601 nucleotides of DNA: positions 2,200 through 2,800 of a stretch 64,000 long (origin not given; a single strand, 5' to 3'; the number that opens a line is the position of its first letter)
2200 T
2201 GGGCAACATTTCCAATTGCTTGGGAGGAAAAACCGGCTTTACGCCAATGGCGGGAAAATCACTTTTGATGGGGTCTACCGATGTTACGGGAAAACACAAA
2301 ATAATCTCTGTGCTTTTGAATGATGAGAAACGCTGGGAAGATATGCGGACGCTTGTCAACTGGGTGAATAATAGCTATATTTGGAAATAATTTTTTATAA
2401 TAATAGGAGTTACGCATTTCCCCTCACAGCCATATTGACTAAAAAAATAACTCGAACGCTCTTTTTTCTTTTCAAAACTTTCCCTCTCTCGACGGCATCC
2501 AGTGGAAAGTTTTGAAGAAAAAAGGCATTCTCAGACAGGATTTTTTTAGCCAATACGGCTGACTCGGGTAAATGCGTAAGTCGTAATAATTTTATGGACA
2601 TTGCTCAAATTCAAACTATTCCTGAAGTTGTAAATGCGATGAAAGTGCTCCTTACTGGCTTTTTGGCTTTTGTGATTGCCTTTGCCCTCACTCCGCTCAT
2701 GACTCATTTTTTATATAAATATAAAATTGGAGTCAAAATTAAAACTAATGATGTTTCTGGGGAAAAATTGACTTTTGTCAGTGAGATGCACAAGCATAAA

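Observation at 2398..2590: Novel ~180-bp MITE-like structured repeat family, three same-orientation copies in 64 kb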

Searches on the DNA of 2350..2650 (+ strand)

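Call 42: search_rna_families(source=window, start=2350, end=2650, threshold=evalue, max_evalue=10)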
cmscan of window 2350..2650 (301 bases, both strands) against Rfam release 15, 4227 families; matches with E-value up to 10: 9.
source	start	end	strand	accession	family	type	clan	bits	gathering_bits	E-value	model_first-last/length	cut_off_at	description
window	2446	2546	+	RF01859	Phe_leader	Cis-reg; leader;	-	25.5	55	0.027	1-125/125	no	Phenylalanine leader peptide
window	2454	2530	-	RF00995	mir-616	Gene; miRNA;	-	25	100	0.0029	1-91/91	no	mir-616 microRNA precursor family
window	2424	2563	-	RF04174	MIR4208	Gene; miRNA;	-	24.3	140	0.12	1-191/191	no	MIR4208 microRNA precursor family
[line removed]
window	2436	2524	+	RF01459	rliE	Gene; sRNA;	-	17.3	90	1.2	1-222/222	no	Listeria sRNA rliE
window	2350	2388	-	RF04275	mir-2733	Gene; miRNA;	CL00142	16.7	72.9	1.5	1-39/81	3'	mir-2733 microRNA precursor family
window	2458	2526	+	RF03491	mir-3146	Gene; miRNA;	-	15.4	96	3.6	1-79/79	no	mir-3146 microRNA precursor family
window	2482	2551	-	RF01787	drz-agam-1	Gene; ribozyme;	-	13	37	5.7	1-82/82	no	drz-agam-1 ribozyme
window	2453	2521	-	RF02995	IMES-5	Gene; sRNA;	-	12.1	96.1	6.8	1-150/150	no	IMES-5 RNA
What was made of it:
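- On Any Rfam RNA family: With permissive thresholds the best hits are generic hairpins at 25 bits against gathering scores of 55-140 (call 42).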

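Call 59: search_dna_similar(query=window:2404-2585:+, collection=plasmids, mode=distant, max_evalue=0.01, max_rows=10)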
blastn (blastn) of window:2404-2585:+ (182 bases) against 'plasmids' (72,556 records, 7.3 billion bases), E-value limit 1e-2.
No match.

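Call 60: search_dna_similar(query=window:2404-2585:+, collection=phages, mode=distant, max_evalue=0.01, max_rows=10)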
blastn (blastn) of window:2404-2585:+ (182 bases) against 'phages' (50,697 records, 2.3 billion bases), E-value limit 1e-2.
No match.

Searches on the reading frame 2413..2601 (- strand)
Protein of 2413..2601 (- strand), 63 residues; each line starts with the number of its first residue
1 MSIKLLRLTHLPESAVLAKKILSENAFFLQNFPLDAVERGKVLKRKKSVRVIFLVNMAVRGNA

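Call 26: find_homologous_proteins(query=window:2413-2601:-, max_evalue=0.01)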
Query seq(63 aa) (63 aa): 1 proteins with E <= 0.01 among 1 candidates.
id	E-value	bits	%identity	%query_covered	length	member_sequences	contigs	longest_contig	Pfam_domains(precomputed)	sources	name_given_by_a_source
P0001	8.5e-17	77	75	89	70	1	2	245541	-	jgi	jgi:hypothetical protein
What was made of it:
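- One homologous 'hypothetical protein' has been called in JGI data (call 26). Only one cluster among 5.8 billion proteins matches (call 26).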

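Call 27: find_encoding_contigs(protein=P0001, flank=10000, max_places=10)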
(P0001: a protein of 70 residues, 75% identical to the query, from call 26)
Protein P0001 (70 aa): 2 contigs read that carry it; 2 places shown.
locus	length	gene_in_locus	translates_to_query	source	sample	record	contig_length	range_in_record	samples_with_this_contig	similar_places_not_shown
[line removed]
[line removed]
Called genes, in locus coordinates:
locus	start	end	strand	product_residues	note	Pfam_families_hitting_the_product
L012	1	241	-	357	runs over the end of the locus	PF01073:3Beta_HSD, PF01370:Epimerase, PF04321:RmlD_sub_bind, PF16363:GDP_Man_Dehyd, PF07993:NAD_binding_4 (weak), PF02719:Polysacc_synt_2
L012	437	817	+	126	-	-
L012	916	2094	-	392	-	PF00534:Glycos_transf_1 (faint), PF13692:Glyco_trans_1_4 (weak), PF13524:Glyco_trans_1_2 (weak)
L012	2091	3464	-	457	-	PF13196:DUF4012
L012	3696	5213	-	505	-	-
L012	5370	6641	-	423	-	PF13173:AAA_14, PF13635:DUF4143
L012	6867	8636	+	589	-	-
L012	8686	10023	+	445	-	-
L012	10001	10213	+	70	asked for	-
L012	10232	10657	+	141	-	-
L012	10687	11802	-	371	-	PF13439:Glyco_transf_4, PF20706:GT4-conflict, PF00534:Glycos_transf_1, PF13692:Glyco_trans_1_4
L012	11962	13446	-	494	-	-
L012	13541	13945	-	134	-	PF02675:AdoMet_dc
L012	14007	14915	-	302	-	PF00291:PALP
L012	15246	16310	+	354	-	PF03462:PCRF, PF00472:RF-1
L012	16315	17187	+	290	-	PF17827:PrmC_N, PF02384:N6_Mtase (weak), PF05175:MTS, PF06325:PrmA, PF13489:Methyltransf_23 (weak), PF01209:Ubie_methyltran (weak), PF13847:Methyltransf_31, PF13649:Methyltransf_25, +2 more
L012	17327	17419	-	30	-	-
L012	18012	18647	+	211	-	PF12685:SpoIIIAH (weak)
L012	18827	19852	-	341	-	PF00953:Glycos_transf_4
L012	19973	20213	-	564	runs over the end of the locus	PF13632:Glyco_trans_2_3 (weak)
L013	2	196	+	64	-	?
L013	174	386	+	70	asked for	-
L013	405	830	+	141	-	-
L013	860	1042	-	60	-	?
